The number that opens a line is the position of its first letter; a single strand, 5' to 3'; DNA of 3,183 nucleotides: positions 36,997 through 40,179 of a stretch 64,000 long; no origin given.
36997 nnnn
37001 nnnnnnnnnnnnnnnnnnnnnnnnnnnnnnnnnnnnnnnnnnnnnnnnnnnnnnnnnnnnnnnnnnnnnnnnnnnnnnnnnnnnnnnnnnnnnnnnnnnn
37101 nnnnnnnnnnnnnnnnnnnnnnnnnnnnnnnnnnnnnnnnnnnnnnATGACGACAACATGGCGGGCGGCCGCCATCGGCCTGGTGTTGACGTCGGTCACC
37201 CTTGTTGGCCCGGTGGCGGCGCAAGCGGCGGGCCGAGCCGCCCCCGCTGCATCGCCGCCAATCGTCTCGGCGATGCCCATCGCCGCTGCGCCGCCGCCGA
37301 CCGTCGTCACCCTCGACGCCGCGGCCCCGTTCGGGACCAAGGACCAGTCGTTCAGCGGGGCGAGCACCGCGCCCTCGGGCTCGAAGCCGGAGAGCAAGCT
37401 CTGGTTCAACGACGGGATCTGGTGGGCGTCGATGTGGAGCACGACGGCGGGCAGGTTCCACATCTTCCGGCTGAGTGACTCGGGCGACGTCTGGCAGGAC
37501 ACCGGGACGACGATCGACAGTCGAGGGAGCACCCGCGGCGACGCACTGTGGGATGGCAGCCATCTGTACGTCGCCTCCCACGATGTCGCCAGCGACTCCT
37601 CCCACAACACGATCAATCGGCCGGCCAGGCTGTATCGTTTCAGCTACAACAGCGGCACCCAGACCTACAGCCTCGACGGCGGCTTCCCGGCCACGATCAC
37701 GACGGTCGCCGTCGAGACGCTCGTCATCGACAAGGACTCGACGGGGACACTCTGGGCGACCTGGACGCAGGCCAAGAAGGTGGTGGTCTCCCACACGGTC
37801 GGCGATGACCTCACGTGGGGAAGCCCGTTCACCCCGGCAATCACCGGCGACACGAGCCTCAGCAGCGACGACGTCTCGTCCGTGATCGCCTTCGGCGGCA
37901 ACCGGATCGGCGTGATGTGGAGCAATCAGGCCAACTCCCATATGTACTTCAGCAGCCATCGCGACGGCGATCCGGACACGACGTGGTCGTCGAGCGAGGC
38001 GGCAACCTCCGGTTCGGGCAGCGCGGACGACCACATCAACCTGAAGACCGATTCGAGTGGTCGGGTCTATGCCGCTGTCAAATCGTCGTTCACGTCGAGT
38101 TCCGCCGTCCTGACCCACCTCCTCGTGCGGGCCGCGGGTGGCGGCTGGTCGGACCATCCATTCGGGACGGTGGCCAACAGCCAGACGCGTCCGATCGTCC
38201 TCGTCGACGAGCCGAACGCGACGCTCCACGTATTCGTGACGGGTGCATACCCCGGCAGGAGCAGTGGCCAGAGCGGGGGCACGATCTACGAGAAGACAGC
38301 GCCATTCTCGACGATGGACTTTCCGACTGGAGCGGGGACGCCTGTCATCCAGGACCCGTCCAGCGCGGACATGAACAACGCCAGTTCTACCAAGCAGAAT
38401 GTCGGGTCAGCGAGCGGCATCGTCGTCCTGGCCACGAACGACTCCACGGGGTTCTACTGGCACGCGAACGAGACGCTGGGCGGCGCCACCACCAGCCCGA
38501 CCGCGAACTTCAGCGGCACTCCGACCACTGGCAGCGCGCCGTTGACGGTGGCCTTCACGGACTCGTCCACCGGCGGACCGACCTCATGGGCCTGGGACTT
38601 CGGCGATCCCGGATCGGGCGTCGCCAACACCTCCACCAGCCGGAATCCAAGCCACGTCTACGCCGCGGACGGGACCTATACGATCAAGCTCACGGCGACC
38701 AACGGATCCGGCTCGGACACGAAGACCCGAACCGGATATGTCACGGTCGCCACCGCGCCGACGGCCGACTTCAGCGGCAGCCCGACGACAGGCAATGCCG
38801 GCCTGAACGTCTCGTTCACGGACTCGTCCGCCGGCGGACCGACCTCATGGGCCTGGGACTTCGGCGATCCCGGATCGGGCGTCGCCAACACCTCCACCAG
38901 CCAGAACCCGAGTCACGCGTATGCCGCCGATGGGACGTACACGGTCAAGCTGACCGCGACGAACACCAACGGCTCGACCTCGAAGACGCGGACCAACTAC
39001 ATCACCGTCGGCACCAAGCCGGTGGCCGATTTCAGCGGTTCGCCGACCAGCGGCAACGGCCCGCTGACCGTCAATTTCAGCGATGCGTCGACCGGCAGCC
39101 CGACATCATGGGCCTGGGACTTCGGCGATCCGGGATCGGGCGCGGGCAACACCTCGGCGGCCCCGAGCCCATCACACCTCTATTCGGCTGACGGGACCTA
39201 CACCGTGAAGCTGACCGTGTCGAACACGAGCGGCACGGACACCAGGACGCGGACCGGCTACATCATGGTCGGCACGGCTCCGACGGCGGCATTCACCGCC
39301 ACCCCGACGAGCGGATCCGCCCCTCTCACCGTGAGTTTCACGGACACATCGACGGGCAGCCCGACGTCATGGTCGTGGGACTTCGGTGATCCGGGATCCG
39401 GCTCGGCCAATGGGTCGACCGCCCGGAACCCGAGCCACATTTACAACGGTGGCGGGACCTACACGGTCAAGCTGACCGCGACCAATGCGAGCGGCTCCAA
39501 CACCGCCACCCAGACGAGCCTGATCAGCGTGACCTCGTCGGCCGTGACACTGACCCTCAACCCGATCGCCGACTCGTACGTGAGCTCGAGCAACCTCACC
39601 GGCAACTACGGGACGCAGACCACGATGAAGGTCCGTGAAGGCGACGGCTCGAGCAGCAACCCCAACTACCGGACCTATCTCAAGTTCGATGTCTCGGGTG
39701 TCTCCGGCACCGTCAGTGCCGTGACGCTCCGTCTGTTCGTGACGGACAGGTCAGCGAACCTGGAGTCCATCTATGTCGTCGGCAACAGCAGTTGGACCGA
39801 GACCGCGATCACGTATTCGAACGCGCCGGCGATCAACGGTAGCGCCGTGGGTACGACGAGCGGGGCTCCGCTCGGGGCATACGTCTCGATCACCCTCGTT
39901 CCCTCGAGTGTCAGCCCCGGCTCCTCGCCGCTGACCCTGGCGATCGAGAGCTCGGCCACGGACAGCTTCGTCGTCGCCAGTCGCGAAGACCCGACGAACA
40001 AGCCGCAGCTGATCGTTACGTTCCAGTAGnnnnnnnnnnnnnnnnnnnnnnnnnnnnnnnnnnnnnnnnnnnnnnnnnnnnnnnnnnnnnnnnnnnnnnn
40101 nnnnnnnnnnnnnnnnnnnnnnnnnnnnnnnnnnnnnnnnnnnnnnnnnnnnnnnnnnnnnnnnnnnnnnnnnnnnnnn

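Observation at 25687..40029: Three paralogous Asp-box propeller domains with a shared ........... signature, each fused to a different C-terminal module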

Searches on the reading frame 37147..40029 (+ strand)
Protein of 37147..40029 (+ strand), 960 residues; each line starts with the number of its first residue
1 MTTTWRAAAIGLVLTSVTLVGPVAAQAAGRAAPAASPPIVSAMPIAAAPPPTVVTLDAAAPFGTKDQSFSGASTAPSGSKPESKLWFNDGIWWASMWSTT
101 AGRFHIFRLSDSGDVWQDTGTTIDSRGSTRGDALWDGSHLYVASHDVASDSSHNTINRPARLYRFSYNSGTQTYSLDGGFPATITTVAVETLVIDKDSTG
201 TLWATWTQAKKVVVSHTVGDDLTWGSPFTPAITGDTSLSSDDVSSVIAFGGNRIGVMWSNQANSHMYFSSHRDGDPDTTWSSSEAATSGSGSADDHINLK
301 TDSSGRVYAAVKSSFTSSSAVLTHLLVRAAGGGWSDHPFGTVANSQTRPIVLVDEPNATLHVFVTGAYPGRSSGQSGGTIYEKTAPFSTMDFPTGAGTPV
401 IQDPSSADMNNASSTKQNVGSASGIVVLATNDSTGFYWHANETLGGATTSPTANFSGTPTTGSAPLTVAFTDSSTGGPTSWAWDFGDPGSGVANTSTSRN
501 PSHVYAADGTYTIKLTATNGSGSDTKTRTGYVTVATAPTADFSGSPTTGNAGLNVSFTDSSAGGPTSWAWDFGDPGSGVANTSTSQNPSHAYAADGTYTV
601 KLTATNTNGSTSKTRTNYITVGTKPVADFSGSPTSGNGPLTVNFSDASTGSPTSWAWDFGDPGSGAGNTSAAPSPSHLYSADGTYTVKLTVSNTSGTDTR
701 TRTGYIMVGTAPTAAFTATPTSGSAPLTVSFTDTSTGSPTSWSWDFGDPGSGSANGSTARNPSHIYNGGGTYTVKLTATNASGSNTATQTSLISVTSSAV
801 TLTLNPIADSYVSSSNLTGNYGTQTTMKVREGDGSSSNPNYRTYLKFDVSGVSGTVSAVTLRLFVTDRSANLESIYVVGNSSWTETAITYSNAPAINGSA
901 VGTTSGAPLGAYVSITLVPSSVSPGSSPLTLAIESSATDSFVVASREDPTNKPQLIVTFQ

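Call 6: search_protein_families(library=pfam, proteins=[window:37147-40026:+], max_evalue=1)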
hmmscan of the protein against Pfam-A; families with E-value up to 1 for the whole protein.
window:37147-40026:+ (960 aa): 7 families
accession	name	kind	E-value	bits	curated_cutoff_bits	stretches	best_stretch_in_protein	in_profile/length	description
PF18911.6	PKD_4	-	9e-68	224.8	27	4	536-621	2-85/85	PKD domain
PF00801.26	PKD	-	2.8e-51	171.9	23.5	4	715-789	3-76/80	PKD domain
PF24517.2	CBM96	-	3.6e-29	102.1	26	1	802-958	3-163/164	Carbohydrate-binding module family 96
PF22352.2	K319L-like_PKD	-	1.7e-07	31.6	27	3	553-617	16-81/84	K319L-like, PKD domain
PF18981.6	InlK_D3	-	3.9e-06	27.3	25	2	595-619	49-73/75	Internalin K domain (D3/D4)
PF13860.13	FlgD_ig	-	0.012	16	27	0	499-520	57-78/79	FlgD Ig-like domain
PF20578.4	aBig_2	-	0.015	15.6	27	1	593-621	58-86/89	Atrophied bacterial Ig domain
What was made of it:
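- On PKD domain (middle of C): PF18911 224.8 bits with 4 stretches; PF00801 171.9 bits (call 6).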

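Call 7: search_protein_families(library=ncbifam, proteins=[window:37147-40026:+], max_evalue=1)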
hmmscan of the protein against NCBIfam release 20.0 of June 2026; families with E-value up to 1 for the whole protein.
window:37147-40026:+ (960 aa): 6 families
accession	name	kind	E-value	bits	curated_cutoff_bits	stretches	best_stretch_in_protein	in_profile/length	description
NF033679.1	DNRLRE_dom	domain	5.3e-22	78.6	34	1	808-958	1-164/164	DNRLRE domain-containing protein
NF033932.1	LapB_rpt_80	domain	1.4e-10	41.3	45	4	770-813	1-44/83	LapB repeat-containing protein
NF058578.1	CPR_pilus_PamR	equivalog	1e-08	34.4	300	3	738-801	179-243/297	pilus system RbmA-like protein PamR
NF009452.0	PRK12812.1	equivalog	6.4e-05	22.3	258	2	498-534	187-223/289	flagellar basal body rod modification protein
NF041112.1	chap_CsgH_alph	subfamily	0.68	10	35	0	769-798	26-55/91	curli-like amyloid fiber formation chaperone CsgH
NF052666.1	VPA0252_fam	equivalog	0.91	9.6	100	0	590-608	16-34/78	VPA0252 family protein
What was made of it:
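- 39550..40020 (+): C: CBM96 / DNRLRE domain. PF24517 E 3.6e-29 (102 bits, cut-off 26); NF033679 E 5e-22 (calls 6, 7).
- On CBM96 / DNRLRE domain (C-terminus of C): PF24517 102.1 bits (cut-off 26); NF033679 78.6 bits (cut-off 34) (calls 6, 7).
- Checked: C: 4 PKD domains plus CBM96/DNRLRE, both above the Pfam and NCBIfam cut-offs (calls 6, 7).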

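Call 12: search_solved_structures(query=window:37147-40026:+, max_evalue=1, show_alignments=0)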
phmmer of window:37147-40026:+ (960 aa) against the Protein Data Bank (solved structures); distinct sequences matched with E-value up to 1: 14.
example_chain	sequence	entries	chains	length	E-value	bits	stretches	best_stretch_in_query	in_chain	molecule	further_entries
9lrk_A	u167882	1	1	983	4.2e-13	51.9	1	650-797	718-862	Collagenase ColH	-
9lqj_A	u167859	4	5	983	4.2e-13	51.9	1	650-797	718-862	Collagenase ColH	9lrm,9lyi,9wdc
2kzw_A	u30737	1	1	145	1.4e-08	36.9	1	448-700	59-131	Uncharacterized protein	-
6aem_A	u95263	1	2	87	7.6e-07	31.2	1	624-706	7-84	PKD domain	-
4jrw_A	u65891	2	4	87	1.5e-06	30.2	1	536-613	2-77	Collagenase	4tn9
4aqo_A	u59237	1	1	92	1.6e-06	30.1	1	533-613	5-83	COLLAGENASE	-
4u7k_A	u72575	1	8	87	2.7e-06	29.3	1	563-616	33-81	ColH protein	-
4u6t_A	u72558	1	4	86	2.7e-06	29.3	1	563-616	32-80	ColH protein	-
1l0q_A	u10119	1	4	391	2.9e-06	29.2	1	409-713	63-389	Surface layer protein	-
2y72_A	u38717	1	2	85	7.2e-06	27.9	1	545-613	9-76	COLLAGENASE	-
4jgu_A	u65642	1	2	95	1e-05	27.4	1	735-790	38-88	ColH protein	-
2y3u_A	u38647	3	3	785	3.2e-05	25.8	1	528-613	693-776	COLLAGENASE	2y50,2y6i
4l9d_A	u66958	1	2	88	6.3e-05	24.8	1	625-703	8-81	Protease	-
7vbo_A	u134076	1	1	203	0.0012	20.6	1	803-899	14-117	Alginate lyase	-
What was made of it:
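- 38497..39549 (+): C: four PKD domains. PF18911 E 9e-68, 4 stretches; PF00801 E 2.8e-51 (call 6); PDB sequence hits to ColH PKD domains (call 12)
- On CBM96 / DNRLRE domain (C-terminus of C): Weak PDB sequence hit to alginate lyase 7vbo (call 12).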

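Call 57: find_encoding_contigs(protein=window:37147-40029:+, flank=10000, max_places=2)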
Protein window:37147-40029:+ (960 aa): no gene with exactly this product is on record in the collection.
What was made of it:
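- Tried and rejected: The exact-sequence look-up of C's contig found nothing on record (call 57).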
